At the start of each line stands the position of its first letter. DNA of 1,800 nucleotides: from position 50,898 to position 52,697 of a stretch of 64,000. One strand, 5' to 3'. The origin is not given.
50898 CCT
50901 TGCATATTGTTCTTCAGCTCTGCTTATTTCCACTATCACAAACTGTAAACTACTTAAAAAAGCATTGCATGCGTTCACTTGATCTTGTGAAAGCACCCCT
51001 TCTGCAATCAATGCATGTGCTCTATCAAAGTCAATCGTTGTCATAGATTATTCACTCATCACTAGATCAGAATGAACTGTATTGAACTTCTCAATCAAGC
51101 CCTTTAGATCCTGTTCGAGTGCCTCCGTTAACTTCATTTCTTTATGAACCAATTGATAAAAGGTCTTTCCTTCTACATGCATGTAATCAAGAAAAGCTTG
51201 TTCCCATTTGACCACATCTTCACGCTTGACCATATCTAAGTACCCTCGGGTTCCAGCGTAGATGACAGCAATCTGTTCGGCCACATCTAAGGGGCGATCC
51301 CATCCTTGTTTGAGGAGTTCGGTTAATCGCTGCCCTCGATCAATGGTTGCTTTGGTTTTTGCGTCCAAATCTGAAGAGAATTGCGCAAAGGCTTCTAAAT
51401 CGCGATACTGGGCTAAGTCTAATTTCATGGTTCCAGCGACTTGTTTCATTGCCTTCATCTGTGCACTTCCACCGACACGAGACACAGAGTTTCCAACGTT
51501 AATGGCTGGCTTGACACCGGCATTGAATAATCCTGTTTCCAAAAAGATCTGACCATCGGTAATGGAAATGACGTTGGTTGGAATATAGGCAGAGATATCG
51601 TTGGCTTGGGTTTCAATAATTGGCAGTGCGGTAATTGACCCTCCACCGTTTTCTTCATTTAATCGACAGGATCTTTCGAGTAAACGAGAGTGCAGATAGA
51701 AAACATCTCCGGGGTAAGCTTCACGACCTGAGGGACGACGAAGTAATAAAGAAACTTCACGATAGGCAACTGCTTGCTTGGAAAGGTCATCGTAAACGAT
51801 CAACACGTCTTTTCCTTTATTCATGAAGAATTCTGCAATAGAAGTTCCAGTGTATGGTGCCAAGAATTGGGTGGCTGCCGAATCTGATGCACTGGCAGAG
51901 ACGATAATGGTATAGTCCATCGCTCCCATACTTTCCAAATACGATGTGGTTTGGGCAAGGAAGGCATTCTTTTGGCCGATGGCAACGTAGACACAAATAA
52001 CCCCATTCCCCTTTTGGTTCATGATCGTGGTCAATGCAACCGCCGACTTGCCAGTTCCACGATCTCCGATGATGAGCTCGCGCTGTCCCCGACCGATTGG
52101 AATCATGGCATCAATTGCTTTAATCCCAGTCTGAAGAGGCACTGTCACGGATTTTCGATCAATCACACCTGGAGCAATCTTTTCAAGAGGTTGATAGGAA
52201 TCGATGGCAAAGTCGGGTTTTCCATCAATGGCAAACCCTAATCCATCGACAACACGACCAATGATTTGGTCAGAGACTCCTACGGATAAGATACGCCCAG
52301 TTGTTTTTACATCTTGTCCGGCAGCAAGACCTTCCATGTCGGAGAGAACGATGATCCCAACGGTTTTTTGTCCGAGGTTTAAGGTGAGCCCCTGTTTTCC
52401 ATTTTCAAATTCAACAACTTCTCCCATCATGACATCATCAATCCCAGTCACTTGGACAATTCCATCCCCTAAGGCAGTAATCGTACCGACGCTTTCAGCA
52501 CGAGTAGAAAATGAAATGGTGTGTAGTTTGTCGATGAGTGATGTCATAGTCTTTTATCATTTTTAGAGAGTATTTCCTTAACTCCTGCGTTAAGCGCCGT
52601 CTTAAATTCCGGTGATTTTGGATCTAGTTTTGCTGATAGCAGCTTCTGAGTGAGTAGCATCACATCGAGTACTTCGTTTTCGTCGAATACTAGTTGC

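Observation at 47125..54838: ATP synthase operon interrupted by multiple small non-canonical ORFs, with an apparently split or minimal delta subunit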

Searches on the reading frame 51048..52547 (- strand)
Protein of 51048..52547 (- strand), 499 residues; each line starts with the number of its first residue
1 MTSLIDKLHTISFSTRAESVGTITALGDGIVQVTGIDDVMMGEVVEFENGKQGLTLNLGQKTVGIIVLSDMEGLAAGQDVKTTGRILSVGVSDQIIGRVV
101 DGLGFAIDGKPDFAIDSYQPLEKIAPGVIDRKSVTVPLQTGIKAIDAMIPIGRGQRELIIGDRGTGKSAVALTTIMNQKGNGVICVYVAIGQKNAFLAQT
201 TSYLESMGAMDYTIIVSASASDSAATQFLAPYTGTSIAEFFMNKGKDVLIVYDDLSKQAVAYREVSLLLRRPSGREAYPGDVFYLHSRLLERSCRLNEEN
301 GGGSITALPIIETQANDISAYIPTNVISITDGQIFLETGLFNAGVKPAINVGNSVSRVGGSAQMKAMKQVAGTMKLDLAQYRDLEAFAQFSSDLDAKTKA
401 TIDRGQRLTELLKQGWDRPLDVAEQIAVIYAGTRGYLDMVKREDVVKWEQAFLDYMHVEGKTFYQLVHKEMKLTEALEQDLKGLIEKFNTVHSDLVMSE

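Call 12: find_related_loci(query=window:51048-52547:-, collection=genome_contigs, flank=6000)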
Query window:51048-52547:- (499 aa) in genome_contigs; peptide patterns used: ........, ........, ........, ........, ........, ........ (x = any residue, [..] = any of these).
600 stretches matched a pattern (row limit reached: there are more); 595 encode a relative of the query (tblastn E <= 1e-3); the best 80 are kept; 80 distinct loci.
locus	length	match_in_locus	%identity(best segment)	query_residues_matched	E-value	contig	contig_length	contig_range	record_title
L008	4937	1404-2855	68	12-495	0e+0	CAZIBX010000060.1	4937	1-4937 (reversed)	MAG TPA_asm: uncultured Pseudomonadales bacterium isolate binchicken_co118_362 genome assembly, contig: NODE_24531_lengt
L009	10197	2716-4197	62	2-495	0e+0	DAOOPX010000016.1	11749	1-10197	MAG TPA_asm: Candidatus Woesebacteria bacterium isolate AMR_MDS_2586 NODE_6795_length_11749_cov_5.023003, whole genome s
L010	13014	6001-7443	60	19-499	0e+0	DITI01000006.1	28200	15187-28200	MAG TPA_asm: Candidatus Pacebacteria bacterium UBA6188 UBA6188_contig_89604, whole genome shotgun sequence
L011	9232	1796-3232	59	15-493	0e+0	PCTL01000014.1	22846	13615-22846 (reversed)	MAG: Candidatus Lloydbacteria bacterium CG22_combo_CG10-13_8_21_14_all_47_15 CG22_scaffold_1227_c, whole genome shotgun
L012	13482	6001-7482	57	4-497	0e+0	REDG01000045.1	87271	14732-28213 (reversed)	MAG: Bradymonadales bacterium isolate DLM2.Bin98 NODE_159_length_87271_cov_10.0692, whole genome shotgun sequence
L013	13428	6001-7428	58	18-493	0e+0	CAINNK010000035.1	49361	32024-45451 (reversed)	uncultured bacterium isolate AM_bin-0953 genome assembly, contig: bin-0953:35/46, whole genome shotgun sequence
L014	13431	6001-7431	60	19-489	0e+0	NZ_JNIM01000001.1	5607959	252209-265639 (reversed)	Thermogemmatispora carboxidivorans strain PM5 N688DRAFT_scf7180000000002_quiver_dupTrim_7460.1_C, whole genome shotgun s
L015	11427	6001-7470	57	4-493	0e+0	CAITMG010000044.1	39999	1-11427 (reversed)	Candidatus Uhrbacteria bacterium isolate MJ110927B_bin-298 genome assembly, contig: bin-298:44/97, whole genome shotgun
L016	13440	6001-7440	56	7-486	0e+0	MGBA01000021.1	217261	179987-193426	MAG: Candidatus Roizmanbacteria bacterium RIFCSPLOWO2_02_FULL_40_13 rifcsplowo2_02_scaffold_8, whole genome shotgun sequ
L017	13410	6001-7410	60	18-488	0e+0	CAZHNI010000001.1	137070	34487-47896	MAG TPA_asm: uncultured Gammaproteobacteria bacterium isolate SRP257259_co1_325 genome assembly, contig: NODE_97_length_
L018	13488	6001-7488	56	1-491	0e+0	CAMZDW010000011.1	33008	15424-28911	MAG TPA_asm: uncultured Elusimicrobium sp. isolate SRR10912534_bin.75_metaWRAP_v1.3_MAG genome assembly, contig: ERZ1421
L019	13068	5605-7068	56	2-489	0e+0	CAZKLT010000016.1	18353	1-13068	MAG TPA_asm: uncultured Gammaproteobacteria bacterium isolate SRP237561_co1_402 genome assembly, contig: NODE_5106_lengt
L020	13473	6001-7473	56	18-493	0e+0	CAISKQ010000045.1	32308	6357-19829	uncultured bacterium isolate LJ_bin-4100 genome assembly, contig: bin-4100:45/67, whole genome shotgun sequence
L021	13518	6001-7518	55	1-494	0e+0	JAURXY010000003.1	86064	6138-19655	MAG: bacterium isolate E10_metabat.bin.66_sub E10_k141_320471, whole genome shotgun sequence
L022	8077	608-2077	57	6-491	0e+0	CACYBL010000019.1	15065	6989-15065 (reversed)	MAG: uncultured Elusimicrobium sp. isolate RUG11790 genome assembly, contig: RUG11790_asm_19, whole genome shotgun seque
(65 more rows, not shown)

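Call 26: find_related_loci(query=window:51048-52547:-, collection=metagenome_contigs, flank=6000)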
Query window:51048-52547:- (499 aa) in metagenome_contigs; peptide patterns used: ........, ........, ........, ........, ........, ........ (x = any residue, [..] = any of these).
600 stretches matched a pattern (row limit reached: there are more); 599 encode a relative of the query (tblastn E <= 1e-3); the best 80 are kept; 80 distinct loci.
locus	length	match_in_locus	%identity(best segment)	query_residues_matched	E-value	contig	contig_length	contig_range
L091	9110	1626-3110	60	5-499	0e+0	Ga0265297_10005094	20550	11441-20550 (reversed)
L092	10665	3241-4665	60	18-493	0e+0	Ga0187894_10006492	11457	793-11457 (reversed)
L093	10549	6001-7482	56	1-494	0e+0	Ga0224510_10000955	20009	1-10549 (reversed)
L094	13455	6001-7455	59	4-488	0e+0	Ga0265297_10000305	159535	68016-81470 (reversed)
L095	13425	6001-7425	60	15-489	0e+0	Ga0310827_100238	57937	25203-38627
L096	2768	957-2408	59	7-489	0e+0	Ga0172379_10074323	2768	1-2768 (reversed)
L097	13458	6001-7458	57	4-489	0e+0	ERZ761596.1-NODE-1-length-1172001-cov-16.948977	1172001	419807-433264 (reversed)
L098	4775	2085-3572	55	1-493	0e+0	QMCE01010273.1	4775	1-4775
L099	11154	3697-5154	59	4-489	0e+0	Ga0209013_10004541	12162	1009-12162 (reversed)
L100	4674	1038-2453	58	18-489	0e+0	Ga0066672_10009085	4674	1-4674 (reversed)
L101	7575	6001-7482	58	1-491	0e+0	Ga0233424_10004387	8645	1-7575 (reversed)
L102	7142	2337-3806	58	4-493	0e+0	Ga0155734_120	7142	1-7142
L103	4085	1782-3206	59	20-490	0e+0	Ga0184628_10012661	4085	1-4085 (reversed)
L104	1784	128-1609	58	7-495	0e+0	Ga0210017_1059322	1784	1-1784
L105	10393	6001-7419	60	17-489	0e+0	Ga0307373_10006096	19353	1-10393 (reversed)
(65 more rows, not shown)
